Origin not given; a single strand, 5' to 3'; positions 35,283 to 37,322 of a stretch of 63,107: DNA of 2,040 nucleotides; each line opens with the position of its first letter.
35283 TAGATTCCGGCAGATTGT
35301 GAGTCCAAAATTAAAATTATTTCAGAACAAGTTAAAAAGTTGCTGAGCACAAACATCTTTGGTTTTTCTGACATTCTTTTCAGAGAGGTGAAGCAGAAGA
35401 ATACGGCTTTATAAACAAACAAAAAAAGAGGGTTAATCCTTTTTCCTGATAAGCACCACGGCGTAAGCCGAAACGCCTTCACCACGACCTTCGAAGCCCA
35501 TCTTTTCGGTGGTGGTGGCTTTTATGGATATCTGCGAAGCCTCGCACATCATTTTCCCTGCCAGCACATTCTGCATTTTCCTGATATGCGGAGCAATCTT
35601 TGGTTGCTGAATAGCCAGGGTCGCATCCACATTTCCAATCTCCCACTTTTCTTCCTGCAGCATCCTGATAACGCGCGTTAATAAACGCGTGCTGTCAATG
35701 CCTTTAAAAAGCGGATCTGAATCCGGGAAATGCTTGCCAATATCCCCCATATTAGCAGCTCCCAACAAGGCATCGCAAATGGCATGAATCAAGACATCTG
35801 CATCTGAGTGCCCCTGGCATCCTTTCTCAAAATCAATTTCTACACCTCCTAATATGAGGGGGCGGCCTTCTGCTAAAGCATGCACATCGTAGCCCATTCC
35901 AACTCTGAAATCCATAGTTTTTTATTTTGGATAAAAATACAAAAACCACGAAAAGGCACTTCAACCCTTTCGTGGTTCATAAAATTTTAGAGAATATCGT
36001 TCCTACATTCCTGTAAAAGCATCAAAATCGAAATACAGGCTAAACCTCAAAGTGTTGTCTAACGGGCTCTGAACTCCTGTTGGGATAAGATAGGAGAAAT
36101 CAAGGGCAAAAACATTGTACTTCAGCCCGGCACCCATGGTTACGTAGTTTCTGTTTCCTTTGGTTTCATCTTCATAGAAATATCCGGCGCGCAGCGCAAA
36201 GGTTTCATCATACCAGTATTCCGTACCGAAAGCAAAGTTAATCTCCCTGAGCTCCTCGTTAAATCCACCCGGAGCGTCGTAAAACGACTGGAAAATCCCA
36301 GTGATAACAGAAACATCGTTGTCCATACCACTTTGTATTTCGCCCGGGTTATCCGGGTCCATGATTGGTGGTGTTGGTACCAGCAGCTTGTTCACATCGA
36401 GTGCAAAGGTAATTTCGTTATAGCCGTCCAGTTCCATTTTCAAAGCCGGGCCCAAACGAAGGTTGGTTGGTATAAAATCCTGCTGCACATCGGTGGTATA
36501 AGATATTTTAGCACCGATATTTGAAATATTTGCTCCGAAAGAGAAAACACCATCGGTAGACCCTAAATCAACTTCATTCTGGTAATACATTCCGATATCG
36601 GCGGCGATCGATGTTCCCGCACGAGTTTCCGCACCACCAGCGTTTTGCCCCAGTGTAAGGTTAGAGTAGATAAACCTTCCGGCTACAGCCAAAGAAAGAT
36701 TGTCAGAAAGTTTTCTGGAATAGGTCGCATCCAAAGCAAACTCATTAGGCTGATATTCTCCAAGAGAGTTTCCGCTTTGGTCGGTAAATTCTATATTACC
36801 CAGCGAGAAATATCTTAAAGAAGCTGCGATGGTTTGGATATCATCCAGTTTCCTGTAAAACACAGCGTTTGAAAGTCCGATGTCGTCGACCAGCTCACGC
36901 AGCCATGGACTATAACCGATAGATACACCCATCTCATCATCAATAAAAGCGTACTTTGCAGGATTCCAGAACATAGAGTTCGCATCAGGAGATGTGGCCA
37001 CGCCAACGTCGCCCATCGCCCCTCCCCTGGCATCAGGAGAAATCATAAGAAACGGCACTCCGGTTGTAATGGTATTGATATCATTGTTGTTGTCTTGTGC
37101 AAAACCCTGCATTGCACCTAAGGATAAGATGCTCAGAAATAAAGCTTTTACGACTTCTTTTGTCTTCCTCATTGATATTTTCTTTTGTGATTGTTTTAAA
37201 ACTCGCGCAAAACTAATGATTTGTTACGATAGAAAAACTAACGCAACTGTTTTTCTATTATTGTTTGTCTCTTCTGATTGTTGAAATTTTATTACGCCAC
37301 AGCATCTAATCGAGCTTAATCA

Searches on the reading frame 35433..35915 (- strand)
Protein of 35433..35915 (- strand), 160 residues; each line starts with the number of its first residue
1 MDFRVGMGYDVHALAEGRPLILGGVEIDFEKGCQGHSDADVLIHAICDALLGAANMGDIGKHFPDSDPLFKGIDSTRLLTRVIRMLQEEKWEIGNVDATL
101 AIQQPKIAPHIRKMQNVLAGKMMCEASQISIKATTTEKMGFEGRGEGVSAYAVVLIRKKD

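Call 65: search_protein_families(library=pfam, proteins=[window:35433-35915:-], max_evalue=0.0001)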
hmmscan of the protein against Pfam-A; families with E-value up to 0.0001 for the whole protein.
window:35433-35915:- (160 aa): 1 family
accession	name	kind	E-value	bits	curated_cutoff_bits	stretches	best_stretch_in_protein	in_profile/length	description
PF02542.21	YgbB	-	1.3e-69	233.9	26.7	1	3-156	1-154/155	YgbB family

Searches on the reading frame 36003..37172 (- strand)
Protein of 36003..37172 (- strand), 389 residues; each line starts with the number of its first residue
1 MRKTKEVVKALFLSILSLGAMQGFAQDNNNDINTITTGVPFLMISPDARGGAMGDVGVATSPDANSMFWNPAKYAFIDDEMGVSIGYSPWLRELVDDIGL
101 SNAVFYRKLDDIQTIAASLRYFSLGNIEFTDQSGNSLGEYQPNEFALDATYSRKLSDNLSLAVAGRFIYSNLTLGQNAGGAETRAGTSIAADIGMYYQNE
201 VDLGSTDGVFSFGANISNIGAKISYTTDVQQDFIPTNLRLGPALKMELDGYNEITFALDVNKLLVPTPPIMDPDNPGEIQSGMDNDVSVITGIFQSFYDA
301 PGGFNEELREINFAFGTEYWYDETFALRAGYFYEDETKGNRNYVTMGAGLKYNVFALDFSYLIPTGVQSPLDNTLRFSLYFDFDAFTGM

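Call 65: search_protein_families(library=pfam, proteins=[window:36003-37172:-], max_evalue=0.0001)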
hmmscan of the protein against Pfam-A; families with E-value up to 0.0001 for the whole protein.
window:36003-37172:- (389 aa): 2 families
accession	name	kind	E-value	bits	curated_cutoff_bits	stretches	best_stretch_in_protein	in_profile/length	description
PF19572.5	PorV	-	1.2e-76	257.9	27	1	29-269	3-242/243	Type IX secretion system protein PorV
PF03349.22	Toluene_X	-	1.7e-05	24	29.7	0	311-338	317-346/421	Outer membrane protein transport protein (OMPP1/FadL/TodX)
